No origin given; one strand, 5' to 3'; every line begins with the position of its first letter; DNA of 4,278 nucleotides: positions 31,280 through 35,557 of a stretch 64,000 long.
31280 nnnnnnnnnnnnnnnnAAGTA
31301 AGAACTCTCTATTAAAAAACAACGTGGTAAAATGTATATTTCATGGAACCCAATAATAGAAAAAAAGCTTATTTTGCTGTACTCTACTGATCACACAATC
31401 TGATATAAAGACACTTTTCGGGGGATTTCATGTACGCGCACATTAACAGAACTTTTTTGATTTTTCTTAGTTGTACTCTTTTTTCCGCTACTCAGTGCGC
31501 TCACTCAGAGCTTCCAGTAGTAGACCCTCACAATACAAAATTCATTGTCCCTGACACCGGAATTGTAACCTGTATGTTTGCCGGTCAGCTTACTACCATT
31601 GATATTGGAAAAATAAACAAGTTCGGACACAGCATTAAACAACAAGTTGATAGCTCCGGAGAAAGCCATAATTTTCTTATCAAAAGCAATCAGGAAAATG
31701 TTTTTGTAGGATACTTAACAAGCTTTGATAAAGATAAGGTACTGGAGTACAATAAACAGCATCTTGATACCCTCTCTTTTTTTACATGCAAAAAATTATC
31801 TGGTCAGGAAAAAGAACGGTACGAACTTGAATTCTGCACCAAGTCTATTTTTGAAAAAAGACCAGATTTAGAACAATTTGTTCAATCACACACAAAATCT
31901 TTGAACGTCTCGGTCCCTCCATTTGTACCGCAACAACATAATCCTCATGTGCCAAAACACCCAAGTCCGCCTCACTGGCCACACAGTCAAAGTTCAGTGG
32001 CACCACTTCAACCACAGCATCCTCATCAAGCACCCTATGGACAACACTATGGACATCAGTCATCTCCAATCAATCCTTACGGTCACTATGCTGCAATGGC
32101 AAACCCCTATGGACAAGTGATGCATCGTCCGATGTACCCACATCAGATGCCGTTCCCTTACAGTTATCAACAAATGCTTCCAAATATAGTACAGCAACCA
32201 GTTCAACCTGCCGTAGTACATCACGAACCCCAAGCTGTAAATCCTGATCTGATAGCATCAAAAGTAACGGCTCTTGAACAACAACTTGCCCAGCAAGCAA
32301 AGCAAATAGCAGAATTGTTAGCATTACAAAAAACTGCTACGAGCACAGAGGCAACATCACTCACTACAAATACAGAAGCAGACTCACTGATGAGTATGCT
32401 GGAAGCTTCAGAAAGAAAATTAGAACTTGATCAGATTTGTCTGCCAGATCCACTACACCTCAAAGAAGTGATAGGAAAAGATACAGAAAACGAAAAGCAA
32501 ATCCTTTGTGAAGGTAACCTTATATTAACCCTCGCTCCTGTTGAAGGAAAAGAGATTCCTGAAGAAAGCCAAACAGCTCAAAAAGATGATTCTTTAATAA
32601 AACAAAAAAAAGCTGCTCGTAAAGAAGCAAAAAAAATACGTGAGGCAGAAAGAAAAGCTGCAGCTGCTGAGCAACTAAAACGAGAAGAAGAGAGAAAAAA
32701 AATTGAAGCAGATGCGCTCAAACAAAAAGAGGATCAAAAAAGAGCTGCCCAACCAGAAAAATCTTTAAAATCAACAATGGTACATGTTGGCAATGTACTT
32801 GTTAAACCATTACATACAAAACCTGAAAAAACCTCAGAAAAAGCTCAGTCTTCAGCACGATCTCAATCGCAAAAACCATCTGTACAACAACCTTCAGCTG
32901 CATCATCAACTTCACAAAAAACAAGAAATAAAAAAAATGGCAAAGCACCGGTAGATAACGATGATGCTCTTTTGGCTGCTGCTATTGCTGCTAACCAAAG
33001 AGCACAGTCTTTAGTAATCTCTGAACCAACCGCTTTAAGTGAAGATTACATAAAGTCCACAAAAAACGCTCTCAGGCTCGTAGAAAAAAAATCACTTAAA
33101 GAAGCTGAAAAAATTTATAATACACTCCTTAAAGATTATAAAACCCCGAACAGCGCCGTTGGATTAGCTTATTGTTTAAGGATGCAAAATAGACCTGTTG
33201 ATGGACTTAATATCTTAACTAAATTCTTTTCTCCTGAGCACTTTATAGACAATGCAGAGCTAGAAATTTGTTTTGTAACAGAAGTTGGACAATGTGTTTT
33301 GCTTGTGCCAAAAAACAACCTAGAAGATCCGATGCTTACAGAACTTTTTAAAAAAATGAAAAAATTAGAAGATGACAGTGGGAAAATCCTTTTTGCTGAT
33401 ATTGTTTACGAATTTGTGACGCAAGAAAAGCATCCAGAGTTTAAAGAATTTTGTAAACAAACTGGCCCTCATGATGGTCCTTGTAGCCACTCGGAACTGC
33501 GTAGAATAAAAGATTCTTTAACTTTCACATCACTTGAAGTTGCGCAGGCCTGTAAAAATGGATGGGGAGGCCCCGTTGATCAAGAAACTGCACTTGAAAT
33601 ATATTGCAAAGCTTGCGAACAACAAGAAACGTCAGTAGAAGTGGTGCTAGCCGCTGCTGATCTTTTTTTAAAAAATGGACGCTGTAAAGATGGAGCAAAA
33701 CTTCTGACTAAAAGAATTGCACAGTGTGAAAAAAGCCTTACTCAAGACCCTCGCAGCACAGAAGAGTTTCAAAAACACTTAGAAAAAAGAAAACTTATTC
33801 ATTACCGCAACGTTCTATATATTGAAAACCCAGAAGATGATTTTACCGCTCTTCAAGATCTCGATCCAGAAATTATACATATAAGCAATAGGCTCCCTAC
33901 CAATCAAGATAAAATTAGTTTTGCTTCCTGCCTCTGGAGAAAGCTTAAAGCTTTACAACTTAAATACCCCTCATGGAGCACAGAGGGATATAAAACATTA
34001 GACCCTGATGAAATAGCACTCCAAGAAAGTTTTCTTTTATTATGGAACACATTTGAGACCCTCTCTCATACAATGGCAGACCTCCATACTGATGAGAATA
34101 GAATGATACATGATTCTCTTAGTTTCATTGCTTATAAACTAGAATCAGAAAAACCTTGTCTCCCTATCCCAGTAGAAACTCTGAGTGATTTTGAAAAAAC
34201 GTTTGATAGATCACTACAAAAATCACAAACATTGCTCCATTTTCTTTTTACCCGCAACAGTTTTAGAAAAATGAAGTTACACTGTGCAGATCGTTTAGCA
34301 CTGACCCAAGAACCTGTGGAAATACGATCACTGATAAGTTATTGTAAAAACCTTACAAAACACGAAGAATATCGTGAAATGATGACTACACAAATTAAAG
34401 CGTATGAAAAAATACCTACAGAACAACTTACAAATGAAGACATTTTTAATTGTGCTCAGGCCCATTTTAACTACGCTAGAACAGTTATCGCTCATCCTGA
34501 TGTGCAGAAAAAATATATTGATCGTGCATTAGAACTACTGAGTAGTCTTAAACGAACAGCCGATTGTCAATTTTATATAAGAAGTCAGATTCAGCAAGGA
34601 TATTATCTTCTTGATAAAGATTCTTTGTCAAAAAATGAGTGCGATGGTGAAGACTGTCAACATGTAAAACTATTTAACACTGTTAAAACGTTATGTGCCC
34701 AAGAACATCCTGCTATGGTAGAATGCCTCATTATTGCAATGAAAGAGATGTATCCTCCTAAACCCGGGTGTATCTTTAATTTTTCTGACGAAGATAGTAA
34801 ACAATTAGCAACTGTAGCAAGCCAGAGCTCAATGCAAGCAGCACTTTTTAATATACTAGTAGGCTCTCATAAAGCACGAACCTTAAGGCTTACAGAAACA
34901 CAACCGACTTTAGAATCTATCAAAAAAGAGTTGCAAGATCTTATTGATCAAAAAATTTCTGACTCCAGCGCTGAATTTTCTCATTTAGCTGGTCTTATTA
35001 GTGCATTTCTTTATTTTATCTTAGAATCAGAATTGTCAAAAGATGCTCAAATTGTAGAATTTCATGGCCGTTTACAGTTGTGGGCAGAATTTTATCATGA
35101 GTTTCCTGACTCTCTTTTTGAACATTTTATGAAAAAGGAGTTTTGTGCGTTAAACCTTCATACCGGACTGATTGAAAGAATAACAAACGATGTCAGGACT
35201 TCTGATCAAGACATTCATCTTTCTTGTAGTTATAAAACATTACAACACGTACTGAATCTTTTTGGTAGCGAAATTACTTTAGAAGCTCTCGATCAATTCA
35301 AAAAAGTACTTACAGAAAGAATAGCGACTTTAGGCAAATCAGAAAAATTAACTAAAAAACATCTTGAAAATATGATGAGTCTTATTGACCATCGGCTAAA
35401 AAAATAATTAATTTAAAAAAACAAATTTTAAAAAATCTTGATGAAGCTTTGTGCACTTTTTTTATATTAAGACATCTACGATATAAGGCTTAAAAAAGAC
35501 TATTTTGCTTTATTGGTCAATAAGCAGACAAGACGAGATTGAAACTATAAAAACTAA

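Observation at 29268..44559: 15-kb array of four paralogous, secreted, modular giant proteins with no family I recognise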

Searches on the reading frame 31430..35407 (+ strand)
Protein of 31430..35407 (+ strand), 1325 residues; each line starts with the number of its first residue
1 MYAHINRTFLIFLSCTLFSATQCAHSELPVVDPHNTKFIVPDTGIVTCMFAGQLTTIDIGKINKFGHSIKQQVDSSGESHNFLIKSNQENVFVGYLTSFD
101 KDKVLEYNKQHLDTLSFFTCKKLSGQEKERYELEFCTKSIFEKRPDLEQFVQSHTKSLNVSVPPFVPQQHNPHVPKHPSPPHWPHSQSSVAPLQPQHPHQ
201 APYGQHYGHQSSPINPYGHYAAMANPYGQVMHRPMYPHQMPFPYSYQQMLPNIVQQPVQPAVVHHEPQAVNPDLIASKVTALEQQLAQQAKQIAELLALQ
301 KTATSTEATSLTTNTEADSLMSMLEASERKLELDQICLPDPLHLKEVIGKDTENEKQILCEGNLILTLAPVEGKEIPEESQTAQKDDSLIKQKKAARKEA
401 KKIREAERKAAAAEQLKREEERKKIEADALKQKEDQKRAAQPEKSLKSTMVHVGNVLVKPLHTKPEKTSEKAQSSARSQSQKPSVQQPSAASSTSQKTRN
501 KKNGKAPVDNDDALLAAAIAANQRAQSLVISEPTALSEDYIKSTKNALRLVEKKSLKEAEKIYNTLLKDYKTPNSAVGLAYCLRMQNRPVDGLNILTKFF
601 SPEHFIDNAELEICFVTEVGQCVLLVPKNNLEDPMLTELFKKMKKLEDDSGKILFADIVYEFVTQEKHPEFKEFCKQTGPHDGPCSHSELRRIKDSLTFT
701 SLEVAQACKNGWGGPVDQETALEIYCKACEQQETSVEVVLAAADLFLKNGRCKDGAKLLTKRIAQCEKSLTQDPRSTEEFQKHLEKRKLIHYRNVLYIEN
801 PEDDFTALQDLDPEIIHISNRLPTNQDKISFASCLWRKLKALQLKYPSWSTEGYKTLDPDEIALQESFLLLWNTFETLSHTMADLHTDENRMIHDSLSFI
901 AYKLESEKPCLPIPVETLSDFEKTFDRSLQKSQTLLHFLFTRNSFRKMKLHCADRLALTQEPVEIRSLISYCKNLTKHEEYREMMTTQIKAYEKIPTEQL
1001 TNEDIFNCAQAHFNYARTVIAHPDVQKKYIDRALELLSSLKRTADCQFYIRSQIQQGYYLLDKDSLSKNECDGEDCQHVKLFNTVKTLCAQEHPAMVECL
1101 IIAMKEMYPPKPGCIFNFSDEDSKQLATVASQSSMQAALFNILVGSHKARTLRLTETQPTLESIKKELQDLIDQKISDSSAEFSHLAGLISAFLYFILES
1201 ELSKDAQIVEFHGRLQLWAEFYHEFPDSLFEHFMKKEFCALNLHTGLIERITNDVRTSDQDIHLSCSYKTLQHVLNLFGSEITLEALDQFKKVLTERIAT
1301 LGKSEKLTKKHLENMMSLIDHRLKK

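Call 6: search_protein_families(library=pfam, proteins=[window:31430-35407:+], max_evalue=1)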
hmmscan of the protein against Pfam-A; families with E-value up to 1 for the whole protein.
window:31430-35407:+ (1325 aa): 3 families
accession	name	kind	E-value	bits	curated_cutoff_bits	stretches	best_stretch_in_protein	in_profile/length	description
PF12895.13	ANAPC3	-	0.0049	17.6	27.2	1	553-599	2-49/82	Anaphase-promoting complex, cyclosome, subunit 3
PF24744.1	CARF-assoc_HTH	-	0.19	12.2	27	1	1234-1259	19-44/55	CARF-associated HTH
PF08238.18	Sel1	-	0.23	12.5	30.7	1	704-731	7-34/36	Sel1 repeat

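Call 7: search_protein_families(library=ncbifam, proteins=[window:31430-35407:+], max_evalue=1)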
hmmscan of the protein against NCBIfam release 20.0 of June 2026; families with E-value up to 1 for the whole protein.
window:31430-35407:+ (1325 aa): 0 families

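Call 9: find_encoding_contigs(protein=window:31430-35407:+, flank=10000, max_places=6)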
Protein window:31430-35407:+ (1325 aa): no gene with exactly this product is on record in the collection.

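Call 10: find_homologous_proteins(query=window:31430-35407:+, max_evalue=0.001)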
Query window:31430-35407:+ (1325 aa): 1 proteins with E <= 0.001 among 8000 candidates.
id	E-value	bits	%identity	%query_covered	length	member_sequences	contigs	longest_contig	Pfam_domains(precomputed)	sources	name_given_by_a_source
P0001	0.0e+0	3009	100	100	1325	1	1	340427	-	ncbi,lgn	-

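Call 11: find_encoding_contigs(protein=P0001, flank=10000, max_places=6)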
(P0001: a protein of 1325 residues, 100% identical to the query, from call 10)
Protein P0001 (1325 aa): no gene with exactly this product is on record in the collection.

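Call 13: find_encoding_contigs(protein=P0002, flank=10000, max_places=4)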
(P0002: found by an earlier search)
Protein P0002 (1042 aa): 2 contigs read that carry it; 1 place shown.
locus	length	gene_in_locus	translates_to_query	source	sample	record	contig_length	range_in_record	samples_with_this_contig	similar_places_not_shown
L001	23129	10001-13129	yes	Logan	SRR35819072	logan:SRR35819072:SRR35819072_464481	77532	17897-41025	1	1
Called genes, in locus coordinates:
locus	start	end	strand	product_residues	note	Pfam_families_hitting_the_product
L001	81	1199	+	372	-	-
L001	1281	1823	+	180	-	-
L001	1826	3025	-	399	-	PF00266:Aminotran_5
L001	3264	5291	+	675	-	-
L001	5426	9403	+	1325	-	-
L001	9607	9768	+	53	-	-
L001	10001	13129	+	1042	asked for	-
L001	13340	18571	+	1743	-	-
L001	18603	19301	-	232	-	PF01458:SUFBD_core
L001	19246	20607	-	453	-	PF19295:SufBD_N, PF01458:SUFBD_core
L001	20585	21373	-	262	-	PF03193:RsgA_GTPase (faint), PF02463:SMC_N (faint), PF00005:ABC_tran, PF13304:AAA_21 (faint)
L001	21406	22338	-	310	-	-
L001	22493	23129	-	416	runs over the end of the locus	PF00038:Filament (faint), PF27605:ODF2_C (faint), PF24161:CCDC39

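Call 84: search_protein_families(library=phrogs, proteins=[window:31430-35407:+], max_evalue=0.01)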
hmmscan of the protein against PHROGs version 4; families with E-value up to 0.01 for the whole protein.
window:31430-35407:+ (1325 aa): 0 families

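Call 85: search_protein_families(library=padloc, proteins=[window:31430-35407:+], max_evalue=0.01)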
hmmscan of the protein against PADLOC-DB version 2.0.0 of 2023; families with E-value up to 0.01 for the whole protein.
window:31430-35407:+ (1325 aa): 0 families

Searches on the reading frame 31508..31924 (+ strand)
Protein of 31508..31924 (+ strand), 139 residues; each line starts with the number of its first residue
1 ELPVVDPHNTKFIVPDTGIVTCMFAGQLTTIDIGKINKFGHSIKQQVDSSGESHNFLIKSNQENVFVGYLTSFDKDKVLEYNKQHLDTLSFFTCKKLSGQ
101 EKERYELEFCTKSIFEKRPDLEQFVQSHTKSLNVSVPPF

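Call 46: predict_structure(alignment_id=A3)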
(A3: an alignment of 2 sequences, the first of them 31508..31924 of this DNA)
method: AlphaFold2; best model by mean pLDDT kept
length: 139 residues; sequences in the alignment: 2
mean_pLDDT: 70.0   pTM: 0.67
mean pLDDT of the five models: 70.0, 67.6, 66.3, 58.9, 57.5
residues with pLDDT >= 90: 2; 70-90: 76; 50-70: 46; < 50: 15
segments of 3 or more residues with pLDDT < 50: 1-4, 130-139
pLDDT, mean of each block of 10 residues (from residue 1): 53 86 78 81 86 80 63 56 61 81 80 73 62 35
secondary structure, 60 per line:
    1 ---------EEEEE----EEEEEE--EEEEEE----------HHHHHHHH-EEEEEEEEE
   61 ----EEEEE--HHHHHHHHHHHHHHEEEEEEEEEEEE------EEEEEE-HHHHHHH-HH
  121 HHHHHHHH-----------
elements in order: E10-14 E19-24 E27-32 H43-50 E52-60 E65-69 H72-85 E86-97 E104-109 H111-117 H119-128

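Call 56: find_homologous_proteins(query=A3, max_evalue=0.1)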
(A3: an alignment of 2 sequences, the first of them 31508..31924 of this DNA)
Query A3 (2 sequences): 72 candidates shared short words with the query, none scored E <= 0.1.

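Call 70: fold_search(model_id=the predicted structure, library=pdb)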
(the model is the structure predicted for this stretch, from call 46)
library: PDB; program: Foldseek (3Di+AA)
matches with E <= 10: 599; with E <= 0.001: 0
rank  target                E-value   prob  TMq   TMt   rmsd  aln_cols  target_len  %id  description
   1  7nsd                  6.0e-02  0.20  0.20  0.17  15.9       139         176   11  Triphosphate tunnel metalloenzyme from Sulfolobus acidocaldarius in complex with ATP and calcium (released 2021-06-02)
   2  7ns9                  9.8e-02  0.16  0.21  0.17  16.0       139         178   12  Triphosphate tunnel metalloenzyme from Sulfolobus acidocaldarius in complex with triphosphate and calcium (released 2021-06-02)
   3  4it4_A                1.7e-01  0.06  0.15  0.13  12.6       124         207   11  Crystal structure of residues 1-211 of CG17282 (released 2013-08-14)
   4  5edf                  2.2e-01  0.10  0.18  0.13  13.9       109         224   15  Crystal structure of the selenomethionine-substituted iron-regulated protein FrpD from Neisseria meningitidis (released 2017-02-01)
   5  4it4_B                2.4e-01  0.06  0.15  0.12  12.6       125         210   11  Crystal structure of residues 1-211 of CG17282 (released 2013-08-14)
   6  4it4_D                3.1e-01  0.04  0.14  0.11  12.9       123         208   12  Crystal structure of residues 1-211 of CG17282 (released 2013-08-14)
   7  4mak_B                4.5e-01  0.11  0.17  0.27   8.5        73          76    7  Crystal structure of a putative ssRNA endonuclease Cas2, CRISPR adaptation protein from E.coli (released 2013-09-04)
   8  2fjt_A                4.8e-01  0.05  0.17  0.14  16.2       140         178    8  Adenylyl cyclase class iv from Yersinia pestis (released 2006-11-14)
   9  6olk_B                5.1e-01  0.06  0.14  0.06  15.4        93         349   12  CryoEM structure of PilT4 from Geobacter metallireducens without adding nucleotide: C3ocococ conformation (released 2019-11-20)
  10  6yxx_EC               5.7e-01  0.14  0.23  0.10   4.8        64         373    3  State A of the Trypanosoma brucei mitoribosomal large subunit assembly intermediate (released 2020-10-14)
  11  6ojz_C                5.7e-01  0.06  0.13  0.06  15.9        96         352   12  PilT4 from Geobacter metallireducens bound to ADP with partial occupancy: C3ocococ conformation (released 2019-11-20)
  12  8hi1_E                6.1e-01  0.08  0.17  0.22   7.8        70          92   14  Streptococcus thermophilus Cas1-Cas2- prespacer ternary complex (released 2023-09-13)
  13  3n0z_A                6.1e-01  0.04  0.14  0.12  16.1       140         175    8  Adenylate cyclase class IV with active site ligand 3AT (released 2010-11-24)
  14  2een_A                6.5e-01  0.08  0.22  0.18  15.1       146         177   13  Structure of PH1819 protein from Pyrococcus Horikoshii OT3 (released 2007-08-21)
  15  6d6n_C                6.5e-01  0.08  0.19  0.16  15.2       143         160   10  The structure of ligand binding domain of LasR in complex with TP-1 homolog, compound 16 (released 2018-08-08)
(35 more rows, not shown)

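Call 75: find_related_loci(query=A3, collection=metagenome_contigs, flank=10000)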
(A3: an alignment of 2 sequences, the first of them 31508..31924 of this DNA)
Query A3 (139 aa) in metagenome_contigs; peptide patterns used: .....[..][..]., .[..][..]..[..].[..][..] (x = any residue, [..] = any of these).
246 stretches matched a pattern, but none encodes a relative of the query by tblastn (E <= 1e-3).

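Call 81: search_solved_structures(query=A3, max_evalue=10)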
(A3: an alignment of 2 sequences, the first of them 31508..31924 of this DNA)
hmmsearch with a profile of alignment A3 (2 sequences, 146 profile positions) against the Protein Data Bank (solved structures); distinct sequences matched with E-value up to 10: 2.
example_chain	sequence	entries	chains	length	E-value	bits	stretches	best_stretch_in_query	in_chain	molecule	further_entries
4emg_A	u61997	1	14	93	0.67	13.1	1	46-91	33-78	Probable U6 snRNA-associated Sm-like protein LSm3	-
6ppn_C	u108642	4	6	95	0.7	13.1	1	46-91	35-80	Probable U6 snRNA-associated Sm-like protein LSm3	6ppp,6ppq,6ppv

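Call 87: fold_search(model_id=the predicted structure, library=viral)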
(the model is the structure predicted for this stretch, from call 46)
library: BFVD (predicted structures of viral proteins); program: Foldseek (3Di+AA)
matches with E <= 10: 1069; with E <= 0.001: 0
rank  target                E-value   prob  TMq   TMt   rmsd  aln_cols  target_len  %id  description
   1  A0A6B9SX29            3.7e-02  0.92  0.29  0.48   4.0        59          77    8  Uncharacterized protein [Bacillus phage SRT01hs]
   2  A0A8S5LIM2            4.2e-02  0.20  0.19  0.19  15.1       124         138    9  Uncharacterized protein [Myoviridae sp. ctFCq8]
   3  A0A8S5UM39            4.2e-02  0.08  0.14  0.11  17.5       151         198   10  SLIDING CLAMP [Myoviridae sp. ctCo31]
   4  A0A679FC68            4.7e-02  0.92  0.29  0.48   4.3        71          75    8  Uncharacterized protein [Cronobacter phage vB_CsaP_009]
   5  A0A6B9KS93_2          6.4e-02  0.23  0.25  0.05  17.2       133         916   16  (no name in the UniProt tables at hand)
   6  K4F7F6                9.2e-02  0.69  0.27  0.40   4.6        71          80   11  Uncharacterized protein [Cronobacter phage vB_CsaP_GAP52]
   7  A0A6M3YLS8            9.2e-02  0.44  0.24  0.36   4.6        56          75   18  (no name in the UniProt tables at hand)
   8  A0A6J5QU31            1.0e-01  0.14  0.20  0.10  15.1       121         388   10  Uncharacterized protein [uncultured Caudovirales phage]
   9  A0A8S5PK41            1.4e-01  0.38  0.27  0.15  10.4        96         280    5  Uncharacterized protein [Podoviridae sp. ctnCN2]
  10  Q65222                1.6e-01  0.57  0.24  0.46   6.6        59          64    8  55kb from the right end sequence [African swine fever virus]
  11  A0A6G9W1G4            1.6e-01  0.12  0.20  0.18  12.1       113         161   12  (no name in the UniProt tables at hand)
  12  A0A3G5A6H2            1.7e-01  0.14  0.25  0.25  15.6       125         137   15  Uncharacterized protein [Hyperionvirus sp.]
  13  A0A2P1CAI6            1.8e-01  0.72  0.28  0.47   3.5        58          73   10  Uncharacterized protein [Salmonella phage SE131]
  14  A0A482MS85            1.8e-01  0.47  0.24  0.43   7.3        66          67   11  Uncharacterized protein [Escherichia phage vB_EcoP_WFI101126]
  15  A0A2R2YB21            1.8e-01  0.33  0.25  0.25   6.5        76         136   13  Uncharacterized protein [Pseudomonas phage PPSC2]
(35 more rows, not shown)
